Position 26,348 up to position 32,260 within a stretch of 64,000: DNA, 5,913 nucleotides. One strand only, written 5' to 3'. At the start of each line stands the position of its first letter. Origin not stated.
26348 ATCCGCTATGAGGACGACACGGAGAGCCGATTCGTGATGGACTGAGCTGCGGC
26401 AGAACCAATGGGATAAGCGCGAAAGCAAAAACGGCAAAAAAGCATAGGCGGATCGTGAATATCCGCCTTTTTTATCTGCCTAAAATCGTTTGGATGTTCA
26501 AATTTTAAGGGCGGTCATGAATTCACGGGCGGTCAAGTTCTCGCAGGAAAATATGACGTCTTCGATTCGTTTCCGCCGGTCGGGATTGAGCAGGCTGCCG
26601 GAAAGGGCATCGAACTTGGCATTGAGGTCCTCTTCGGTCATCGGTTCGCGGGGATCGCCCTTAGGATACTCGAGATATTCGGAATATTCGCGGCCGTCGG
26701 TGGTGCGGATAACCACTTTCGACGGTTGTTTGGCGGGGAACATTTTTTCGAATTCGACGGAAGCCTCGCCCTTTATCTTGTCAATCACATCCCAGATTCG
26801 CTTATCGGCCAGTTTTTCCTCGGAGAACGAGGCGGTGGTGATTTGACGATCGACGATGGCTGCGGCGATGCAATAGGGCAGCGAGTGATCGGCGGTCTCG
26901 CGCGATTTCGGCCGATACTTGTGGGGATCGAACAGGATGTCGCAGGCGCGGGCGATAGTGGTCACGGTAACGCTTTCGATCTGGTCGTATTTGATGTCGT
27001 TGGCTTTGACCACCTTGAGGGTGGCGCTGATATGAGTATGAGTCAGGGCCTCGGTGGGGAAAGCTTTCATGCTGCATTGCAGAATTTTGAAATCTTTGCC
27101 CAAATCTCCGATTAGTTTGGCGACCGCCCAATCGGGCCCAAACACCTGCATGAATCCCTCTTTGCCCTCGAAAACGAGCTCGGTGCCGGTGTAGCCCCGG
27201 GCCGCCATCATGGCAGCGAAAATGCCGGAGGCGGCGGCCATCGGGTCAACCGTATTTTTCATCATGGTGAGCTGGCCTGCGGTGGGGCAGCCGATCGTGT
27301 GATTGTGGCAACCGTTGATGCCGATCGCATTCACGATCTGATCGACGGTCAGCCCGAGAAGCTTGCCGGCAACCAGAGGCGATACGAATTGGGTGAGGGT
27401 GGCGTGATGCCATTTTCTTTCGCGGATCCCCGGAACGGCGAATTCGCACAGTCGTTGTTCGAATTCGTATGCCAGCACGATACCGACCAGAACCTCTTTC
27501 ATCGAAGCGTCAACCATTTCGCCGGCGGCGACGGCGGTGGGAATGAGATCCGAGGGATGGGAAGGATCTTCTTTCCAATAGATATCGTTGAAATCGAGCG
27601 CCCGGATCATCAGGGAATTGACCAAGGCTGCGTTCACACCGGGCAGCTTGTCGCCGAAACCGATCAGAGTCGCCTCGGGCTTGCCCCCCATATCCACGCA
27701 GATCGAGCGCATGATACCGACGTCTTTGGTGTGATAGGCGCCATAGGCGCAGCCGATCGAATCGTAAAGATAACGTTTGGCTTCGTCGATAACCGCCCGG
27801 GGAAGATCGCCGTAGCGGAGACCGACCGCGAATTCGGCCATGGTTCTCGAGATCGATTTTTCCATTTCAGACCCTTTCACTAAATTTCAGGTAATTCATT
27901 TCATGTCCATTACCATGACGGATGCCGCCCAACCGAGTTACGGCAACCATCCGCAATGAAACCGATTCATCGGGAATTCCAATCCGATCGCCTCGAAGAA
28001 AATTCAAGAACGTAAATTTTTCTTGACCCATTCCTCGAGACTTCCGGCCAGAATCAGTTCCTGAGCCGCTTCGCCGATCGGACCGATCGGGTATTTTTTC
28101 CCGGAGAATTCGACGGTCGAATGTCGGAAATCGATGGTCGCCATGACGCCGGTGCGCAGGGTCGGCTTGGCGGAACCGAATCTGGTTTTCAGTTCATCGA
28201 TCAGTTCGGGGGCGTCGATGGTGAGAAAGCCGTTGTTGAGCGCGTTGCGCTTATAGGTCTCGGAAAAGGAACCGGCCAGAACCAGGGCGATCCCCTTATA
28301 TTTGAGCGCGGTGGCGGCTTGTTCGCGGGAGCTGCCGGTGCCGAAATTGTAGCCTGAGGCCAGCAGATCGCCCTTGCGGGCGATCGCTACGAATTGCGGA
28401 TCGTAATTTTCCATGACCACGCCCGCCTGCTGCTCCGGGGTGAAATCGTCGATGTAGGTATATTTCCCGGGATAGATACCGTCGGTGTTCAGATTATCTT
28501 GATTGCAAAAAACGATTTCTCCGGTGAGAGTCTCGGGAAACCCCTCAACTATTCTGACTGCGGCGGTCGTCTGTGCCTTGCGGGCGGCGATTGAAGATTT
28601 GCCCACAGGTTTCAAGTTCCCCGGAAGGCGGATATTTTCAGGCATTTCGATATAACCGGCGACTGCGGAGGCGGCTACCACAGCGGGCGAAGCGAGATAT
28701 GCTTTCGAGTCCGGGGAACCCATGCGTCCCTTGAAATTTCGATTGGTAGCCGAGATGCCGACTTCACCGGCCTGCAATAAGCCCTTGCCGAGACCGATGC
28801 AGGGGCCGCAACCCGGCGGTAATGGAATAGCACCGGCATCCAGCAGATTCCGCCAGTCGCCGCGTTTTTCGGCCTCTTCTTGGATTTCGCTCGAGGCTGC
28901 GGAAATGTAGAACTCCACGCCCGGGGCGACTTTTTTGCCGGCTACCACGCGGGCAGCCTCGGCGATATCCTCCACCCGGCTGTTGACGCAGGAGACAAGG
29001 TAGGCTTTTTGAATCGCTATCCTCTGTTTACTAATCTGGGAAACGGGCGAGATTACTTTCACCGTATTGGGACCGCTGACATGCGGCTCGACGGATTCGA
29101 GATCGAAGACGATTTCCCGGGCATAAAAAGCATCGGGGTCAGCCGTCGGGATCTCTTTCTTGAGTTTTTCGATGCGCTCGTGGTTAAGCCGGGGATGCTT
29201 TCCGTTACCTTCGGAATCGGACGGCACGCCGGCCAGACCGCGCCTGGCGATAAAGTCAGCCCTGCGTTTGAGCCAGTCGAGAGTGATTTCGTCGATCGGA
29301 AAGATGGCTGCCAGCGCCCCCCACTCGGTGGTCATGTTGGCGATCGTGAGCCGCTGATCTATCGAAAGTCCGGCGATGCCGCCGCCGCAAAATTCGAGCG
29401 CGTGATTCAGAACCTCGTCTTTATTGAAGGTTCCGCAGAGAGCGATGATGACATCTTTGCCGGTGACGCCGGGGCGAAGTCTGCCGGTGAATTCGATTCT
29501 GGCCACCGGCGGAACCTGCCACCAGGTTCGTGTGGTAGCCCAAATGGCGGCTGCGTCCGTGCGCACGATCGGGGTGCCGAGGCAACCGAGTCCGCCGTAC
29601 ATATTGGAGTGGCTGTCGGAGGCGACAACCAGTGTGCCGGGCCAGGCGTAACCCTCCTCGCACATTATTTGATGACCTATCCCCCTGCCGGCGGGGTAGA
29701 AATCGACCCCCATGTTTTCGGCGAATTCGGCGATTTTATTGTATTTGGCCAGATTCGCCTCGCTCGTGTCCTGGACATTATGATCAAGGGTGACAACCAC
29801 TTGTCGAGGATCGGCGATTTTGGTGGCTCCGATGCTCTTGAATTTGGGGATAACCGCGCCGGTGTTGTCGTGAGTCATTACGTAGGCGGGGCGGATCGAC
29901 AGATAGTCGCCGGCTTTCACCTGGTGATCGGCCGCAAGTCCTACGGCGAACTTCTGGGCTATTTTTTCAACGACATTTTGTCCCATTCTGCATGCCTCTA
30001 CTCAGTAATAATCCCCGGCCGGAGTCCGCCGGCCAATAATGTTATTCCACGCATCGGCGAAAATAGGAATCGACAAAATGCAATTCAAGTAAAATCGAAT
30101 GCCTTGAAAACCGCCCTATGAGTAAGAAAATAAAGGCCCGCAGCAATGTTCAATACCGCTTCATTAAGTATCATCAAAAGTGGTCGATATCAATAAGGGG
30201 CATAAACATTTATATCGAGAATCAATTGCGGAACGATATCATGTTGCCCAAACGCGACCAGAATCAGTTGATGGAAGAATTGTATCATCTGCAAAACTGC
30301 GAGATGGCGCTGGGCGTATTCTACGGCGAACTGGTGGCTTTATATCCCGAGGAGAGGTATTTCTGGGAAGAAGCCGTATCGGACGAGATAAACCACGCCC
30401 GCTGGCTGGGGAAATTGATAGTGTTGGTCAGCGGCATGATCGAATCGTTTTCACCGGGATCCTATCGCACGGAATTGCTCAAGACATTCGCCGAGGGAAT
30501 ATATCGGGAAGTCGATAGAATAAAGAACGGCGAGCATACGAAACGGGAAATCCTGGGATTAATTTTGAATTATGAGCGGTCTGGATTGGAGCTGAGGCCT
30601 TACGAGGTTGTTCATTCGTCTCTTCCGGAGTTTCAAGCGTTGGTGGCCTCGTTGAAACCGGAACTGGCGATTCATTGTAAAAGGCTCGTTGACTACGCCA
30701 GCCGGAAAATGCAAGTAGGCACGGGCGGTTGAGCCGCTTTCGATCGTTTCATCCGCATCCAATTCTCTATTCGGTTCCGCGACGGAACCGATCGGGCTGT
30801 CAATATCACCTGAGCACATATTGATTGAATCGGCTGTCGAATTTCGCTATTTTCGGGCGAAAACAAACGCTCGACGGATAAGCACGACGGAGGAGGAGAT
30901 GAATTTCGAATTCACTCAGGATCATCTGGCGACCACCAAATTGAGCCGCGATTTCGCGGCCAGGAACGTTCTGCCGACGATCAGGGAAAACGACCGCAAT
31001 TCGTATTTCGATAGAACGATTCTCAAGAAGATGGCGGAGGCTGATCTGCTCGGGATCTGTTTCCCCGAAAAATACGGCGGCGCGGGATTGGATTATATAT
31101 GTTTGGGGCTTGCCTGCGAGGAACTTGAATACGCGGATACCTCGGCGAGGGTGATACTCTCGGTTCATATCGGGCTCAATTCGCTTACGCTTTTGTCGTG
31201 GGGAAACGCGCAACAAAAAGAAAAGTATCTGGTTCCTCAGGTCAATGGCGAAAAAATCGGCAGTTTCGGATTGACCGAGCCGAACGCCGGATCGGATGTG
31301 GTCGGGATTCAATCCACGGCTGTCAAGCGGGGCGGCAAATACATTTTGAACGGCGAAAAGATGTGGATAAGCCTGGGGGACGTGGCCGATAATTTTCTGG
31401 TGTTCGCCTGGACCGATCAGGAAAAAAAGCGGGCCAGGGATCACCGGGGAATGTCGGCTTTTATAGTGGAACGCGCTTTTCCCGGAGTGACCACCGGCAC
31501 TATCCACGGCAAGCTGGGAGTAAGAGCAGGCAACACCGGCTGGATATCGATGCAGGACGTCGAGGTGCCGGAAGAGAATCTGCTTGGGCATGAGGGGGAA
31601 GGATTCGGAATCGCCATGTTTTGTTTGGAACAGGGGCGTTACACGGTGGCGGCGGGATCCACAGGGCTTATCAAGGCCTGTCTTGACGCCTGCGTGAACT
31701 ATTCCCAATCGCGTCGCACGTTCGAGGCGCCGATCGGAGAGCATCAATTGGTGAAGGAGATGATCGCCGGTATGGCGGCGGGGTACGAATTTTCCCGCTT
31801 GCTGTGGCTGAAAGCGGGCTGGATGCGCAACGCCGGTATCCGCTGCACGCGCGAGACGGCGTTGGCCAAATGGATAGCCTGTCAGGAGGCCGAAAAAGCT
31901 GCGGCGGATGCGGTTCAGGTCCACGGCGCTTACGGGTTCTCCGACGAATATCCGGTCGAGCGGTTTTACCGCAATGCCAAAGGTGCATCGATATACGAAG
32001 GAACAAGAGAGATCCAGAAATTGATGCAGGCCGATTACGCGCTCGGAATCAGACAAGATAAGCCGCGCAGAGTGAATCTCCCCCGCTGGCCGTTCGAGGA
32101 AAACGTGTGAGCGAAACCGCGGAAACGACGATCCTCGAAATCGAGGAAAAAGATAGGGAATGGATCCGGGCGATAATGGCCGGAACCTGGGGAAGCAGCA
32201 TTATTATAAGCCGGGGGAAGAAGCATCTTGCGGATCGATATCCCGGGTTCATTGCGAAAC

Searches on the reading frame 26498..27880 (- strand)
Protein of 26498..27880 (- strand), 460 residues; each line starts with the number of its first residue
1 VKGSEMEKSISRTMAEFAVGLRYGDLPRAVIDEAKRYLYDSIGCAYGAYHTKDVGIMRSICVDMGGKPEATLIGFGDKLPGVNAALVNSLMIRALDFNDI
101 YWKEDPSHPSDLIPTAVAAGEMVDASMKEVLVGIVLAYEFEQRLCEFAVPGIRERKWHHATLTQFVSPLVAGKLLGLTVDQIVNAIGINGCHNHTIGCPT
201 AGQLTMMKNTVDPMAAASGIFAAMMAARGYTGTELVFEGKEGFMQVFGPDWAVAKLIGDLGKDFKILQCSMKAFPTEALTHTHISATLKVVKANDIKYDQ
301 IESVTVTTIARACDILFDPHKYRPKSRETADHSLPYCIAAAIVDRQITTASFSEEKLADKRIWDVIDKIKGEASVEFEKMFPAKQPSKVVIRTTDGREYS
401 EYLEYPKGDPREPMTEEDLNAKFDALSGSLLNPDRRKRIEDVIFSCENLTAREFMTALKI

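Call 79: search_protein_families(library=pfam, proteins=[window:26498-27880:-], max_evalue=0.00001)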
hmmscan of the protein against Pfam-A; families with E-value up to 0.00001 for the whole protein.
window:26498-27880:- (460 aa): 2 families
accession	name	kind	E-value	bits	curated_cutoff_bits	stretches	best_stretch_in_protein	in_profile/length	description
PF03972.19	MmgE_PrpD_N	-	1e-69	234.9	32.1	1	13-249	2-237/244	MmgE/PrpD N-terminal domain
PF19305.4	MmgE_PrpD_C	-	2.7e-45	154.7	32.1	1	274-442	1-167/173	MmgE/PrpD C-terminal domain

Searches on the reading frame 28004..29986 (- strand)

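Call 79: search_protein_families(library=pfam, proteins=[window:28004-29986:-], max_evalue=0.00001)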
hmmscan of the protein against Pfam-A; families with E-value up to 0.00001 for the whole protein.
window:28004-29986:- (660 aa): 2 families
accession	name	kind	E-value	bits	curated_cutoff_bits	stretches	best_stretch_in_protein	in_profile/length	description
PF00330.25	Aconitase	-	4e-108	362.8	28.7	1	20-444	6-463/463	Aconitase family (aconitate hydratase)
PF00694.25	Aconitase_C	-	5.5e-20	72.5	22.8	1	472-593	14-129/131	Aconitase C-terminal domain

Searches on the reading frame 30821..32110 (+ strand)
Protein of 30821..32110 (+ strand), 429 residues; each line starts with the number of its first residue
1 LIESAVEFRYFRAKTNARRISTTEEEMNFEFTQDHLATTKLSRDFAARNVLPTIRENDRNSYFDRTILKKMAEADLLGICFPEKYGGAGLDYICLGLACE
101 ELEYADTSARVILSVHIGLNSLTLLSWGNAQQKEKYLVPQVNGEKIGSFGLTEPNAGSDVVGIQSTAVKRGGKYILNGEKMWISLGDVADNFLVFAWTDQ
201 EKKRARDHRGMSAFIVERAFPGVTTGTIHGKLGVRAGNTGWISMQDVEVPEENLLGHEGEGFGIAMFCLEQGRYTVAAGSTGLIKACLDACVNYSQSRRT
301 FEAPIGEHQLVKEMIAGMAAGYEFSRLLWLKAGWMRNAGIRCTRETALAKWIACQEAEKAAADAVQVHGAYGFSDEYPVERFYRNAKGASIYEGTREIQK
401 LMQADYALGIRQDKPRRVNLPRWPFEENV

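Call 57: search_protein_families(library=pfam, proteins=[window:30821-32110:+], max_evalue=0.001)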
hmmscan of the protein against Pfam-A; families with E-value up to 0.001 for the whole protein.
window:30821-32110:+ (429 aa): 4 families
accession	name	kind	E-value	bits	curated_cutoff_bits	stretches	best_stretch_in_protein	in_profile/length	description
PF00441.29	Acyl-CoA_dh_1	-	5.3e-42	143.9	22.4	1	259-404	1-146/150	Acyl-CoA dehydrogenase, C-terminal domain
PF02771.21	Acyl-CoA_dh_N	-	8e-30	104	22.9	1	32-144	1-113/113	Acyl-CoA dehydrogenase, N-terminal domain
PF02770.24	Acyl-CoA_dh_M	-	7.6e-24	84.2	33.3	1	148-247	1-97/97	Acyl-CoA dehydrogenase, middle domain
PF08028.16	Acyl-CoA_dh_2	-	8.1e-13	49.2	22.7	1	275-396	2-133/134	Acyl-CoA dehydrogenase, C-terminal domain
